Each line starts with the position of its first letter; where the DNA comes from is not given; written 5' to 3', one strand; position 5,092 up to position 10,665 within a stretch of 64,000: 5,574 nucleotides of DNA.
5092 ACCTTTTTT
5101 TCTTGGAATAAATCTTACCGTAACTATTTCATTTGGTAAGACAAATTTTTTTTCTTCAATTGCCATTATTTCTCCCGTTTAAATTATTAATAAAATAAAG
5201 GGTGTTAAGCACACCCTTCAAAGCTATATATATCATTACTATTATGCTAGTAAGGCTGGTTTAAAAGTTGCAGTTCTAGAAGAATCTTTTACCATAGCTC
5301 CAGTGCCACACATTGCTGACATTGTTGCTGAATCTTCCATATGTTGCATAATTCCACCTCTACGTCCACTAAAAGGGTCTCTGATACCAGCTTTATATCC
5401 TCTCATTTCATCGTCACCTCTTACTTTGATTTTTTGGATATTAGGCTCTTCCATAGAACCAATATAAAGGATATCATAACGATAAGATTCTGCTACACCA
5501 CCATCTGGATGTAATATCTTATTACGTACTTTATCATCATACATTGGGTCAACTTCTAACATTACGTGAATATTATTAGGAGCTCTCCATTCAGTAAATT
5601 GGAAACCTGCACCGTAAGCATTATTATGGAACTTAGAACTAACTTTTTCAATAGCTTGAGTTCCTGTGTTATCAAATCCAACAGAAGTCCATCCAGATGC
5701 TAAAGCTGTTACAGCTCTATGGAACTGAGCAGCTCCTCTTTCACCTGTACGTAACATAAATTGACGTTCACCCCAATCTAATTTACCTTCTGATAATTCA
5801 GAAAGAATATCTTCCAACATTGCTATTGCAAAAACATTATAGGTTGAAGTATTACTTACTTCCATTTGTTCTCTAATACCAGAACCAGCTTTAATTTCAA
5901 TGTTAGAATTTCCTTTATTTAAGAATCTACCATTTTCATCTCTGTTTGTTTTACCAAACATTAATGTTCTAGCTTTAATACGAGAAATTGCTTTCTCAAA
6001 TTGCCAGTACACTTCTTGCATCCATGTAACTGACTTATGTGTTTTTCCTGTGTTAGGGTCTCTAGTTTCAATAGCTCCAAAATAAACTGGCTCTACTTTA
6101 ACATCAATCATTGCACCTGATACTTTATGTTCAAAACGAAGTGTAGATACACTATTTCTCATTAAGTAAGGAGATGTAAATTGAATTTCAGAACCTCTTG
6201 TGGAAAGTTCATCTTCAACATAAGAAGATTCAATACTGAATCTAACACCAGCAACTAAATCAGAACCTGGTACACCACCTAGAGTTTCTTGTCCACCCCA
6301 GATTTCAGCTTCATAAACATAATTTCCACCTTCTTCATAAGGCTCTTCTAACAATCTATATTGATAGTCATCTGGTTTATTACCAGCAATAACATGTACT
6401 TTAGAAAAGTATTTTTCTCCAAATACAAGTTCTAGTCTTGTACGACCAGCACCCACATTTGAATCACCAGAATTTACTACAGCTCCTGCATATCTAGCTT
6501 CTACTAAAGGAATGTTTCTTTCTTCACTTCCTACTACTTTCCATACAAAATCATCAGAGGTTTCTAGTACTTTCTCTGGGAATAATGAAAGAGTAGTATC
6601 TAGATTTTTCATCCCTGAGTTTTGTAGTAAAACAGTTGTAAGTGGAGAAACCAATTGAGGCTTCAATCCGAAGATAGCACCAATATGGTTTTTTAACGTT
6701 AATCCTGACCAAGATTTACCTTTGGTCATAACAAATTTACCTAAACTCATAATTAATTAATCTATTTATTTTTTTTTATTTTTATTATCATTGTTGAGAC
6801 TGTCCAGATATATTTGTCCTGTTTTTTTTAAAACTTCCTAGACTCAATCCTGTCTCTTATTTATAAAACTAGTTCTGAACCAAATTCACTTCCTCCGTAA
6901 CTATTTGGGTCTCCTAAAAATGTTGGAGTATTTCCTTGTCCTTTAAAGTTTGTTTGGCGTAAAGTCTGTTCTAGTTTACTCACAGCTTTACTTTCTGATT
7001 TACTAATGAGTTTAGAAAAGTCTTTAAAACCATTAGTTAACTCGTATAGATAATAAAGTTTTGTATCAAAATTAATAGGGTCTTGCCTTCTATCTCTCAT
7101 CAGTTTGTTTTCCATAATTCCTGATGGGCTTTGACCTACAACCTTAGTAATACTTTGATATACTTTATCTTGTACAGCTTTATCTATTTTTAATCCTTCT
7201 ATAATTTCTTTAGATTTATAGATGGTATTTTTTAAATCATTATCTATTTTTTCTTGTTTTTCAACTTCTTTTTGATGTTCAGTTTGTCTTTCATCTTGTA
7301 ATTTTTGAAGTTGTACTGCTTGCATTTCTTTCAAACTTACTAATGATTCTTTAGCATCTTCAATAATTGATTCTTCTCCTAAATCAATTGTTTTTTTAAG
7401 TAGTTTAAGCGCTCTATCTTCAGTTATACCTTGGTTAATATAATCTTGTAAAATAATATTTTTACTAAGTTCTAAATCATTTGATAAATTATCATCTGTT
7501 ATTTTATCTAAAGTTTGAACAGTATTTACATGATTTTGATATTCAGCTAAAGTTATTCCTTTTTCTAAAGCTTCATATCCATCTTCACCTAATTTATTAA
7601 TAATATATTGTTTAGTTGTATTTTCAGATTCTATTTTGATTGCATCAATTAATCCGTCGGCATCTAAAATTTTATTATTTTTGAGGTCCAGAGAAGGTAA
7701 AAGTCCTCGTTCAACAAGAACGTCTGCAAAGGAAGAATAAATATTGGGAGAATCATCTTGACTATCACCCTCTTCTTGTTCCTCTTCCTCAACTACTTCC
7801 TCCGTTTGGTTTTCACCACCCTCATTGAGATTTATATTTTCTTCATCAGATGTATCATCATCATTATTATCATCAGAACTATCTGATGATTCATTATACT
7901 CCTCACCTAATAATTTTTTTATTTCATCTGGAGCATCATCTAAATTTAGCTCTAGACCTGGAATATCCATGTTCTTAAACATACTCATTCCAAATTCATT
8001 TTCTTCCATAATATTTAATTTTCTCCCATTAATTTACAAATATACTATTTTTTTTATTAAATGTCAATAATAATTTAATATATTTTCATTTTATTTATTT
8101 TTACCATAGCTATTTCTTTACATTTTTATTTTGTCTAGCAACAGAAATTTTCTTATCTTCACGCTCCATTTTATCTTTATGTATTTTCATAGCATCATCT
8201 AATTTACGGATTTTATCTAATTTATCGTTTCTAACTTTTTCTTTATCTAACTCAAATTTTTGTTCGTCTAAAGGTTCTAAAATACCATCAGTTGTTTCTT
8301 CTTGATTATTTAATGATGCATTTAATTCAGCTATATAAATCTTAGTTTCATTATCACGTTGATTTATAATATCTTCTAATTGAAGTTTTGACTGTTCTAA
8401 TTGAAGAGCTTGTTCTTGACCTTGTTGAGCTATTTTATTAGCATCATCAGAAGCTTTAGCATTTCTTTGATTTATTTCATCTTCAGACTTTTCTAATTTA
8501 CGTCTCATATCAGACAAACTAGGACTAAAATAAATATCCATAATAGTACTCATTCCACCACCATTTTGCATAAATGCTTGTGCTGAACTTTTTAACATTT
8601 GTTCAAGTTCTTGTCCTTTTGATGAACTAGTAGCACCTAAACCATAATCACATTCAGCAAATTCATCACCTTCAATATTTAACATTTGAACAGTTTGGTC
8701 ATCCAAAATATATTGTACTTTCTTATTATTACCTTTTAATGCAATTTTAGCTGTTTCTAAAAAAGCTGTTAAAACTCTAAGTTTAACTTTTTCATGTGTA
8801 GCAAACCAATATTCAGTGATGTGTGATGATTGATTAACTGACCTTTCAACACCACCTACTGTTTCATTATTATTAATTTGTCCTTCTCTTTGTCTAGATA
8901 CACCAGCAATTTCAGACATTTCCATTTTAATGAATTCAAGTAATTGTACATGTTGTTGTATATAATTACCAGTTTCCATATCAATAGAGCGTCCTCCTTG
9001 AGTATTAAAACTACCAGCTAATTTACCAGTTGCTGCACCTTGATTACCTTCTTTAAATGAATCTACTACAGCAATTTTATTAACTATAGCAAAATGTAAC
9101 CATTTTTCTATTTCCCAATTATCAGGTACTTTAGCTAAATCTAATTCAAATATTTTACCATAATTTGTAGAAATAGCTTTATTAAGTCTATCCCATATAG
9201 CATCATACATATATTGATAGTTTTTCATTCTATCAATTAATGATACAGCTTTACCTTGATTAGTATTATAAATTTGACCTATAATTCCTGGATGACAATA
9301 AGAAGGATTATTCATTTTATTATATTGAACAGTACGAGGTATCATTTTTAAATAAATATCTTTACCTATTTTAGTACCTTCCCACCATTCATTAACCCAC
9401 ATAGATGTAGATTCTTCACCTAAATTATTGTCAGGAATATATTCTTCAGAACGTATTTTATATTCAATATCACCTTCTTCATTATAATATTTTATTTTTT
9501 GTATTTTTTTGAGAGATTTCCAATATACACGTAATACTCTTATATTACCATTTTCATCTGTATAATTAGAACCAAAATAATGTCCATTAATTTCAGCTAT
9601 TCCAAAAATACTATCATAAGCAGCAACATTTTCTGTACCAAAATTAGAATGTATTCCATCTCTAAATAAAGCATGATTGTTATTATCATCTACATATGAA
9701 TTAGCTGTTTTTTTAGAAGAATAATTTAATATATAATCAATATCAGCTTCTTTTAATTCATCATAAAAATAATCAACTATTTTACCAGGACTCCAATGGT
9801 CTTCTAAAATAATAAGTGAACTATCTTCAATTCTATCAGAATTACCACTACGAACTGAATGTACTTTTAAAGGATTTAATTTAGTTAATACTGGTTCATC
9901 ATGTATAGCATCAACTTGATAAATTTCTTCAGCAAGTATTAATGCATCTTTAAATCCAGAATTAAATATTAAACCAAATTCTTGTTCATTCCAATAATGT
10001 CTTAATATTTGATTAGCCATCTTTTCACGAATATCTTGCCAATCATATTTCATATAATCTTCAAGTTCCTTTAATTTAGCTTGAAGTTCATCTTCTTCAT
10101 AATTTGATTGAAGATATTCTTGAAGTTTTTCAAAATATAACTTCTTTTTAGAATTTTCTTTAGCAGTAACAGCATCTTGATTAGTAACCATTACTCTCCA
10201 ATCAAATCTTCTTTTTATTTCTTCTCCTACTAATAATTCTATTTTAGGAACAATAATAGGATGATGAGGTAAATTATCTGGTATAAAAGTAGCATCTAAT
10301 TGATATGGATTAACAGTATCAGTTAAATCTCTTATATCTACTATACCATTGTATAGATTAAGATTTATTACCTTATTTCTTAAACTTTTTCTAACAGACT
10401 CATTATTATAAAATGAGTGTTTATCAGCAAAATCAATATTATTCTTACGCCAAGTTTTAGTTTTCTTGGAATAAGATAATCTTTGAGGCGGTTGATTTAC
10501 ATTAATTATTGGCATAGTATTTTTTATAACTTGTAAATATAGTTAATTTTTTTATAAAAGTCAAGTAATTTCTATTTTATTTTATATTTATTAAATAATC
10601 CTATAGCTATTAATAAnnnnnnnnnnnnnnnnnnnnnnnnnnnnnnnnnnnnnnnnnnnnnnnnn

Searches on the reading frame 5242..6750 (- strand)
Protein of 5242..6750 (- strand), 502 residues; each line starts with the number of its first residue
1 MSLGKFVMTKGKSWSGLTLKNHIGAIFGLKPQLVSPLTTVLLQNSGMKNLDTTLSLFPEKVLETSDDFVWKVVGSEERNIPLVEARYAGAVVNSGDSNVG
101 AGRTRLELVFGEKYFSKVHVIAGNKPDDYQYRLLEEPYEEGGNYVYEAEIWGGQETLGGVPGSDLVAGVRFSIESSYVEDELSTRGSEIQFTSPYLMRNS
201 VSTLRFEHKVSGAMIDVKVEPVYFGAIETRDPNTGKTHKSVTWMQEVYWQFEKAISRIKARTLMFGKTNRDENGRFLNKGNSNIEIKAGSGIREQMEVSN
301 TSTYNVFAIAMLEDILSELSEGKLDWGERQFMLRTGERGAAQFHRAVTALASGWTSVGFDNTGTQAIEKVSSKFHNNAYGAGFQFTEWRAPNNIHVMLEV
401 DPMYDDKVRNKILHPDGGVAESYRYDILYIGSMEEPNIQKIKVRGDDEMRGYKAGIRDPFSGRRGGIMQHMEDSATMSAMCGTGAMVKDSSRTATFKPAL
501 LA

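Call 62: search_protein_families(library=phrogs, proteins=[window:5242-6750:-], max_evalue=0.00001)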
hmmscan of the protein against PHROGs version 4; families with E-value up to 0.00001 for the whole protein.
window:5242-6750:- (502 aa): 1 family
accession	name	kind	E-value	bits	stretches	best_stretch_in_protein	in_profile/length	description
phrog_11589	-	head and packaging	9.6e-140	467.3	1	1-500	3-494/495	major head protein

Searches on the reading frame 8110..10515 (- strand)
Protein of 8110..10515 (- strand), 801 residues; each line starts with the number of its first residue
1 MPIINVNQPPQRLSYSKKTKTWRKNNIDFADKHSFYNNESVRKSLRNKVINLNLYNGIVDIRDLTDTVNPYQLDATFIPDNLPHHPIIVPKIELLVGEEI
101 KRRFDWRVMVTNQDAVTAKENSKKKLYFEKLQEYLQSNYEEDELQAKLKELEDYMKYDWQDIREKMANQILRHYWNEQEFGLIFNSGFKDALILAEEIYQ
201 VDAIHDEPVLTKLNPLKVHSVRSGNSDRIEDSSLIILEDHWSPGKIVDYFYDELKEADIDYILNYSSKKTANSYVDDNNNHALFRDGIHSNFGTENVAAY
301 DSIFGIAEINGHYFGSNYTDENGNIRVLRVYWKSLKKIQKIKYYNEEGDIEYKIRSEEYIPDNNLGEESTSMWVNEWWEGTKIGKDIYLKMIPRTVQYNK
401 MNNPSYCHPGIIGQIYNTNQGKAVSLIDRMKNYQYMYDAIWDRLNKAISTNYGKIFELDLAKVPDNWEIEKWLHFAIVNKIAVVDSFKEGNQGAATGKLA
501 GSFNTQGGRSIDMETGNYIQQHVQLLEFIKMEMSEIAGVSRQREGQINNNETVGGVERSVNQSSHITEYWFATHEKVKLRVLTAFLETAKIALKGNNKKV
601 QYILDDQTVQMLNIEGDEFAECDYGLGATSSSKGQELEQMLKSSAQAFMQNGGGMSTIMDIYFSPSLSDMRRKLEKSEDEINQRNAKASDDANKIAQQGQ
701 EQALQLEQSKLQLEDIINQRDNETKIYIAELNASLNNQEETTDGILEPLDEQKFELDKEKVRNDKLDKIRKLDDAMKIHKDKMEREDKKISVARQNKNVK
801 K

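Call 62: search_protein_families(library=phrogs, proteins=[window:8110-10515:-], max_evalue=0.00001)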
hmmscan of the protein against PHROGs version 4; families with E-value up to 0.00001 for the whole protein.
window:8110-10515:- (801 aa): 1 family
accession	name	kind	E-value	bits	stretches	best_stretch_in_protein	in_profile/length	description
phrog_6547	-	head and packaging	7.4e-164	547.9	1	5-800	6-808/827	portal protein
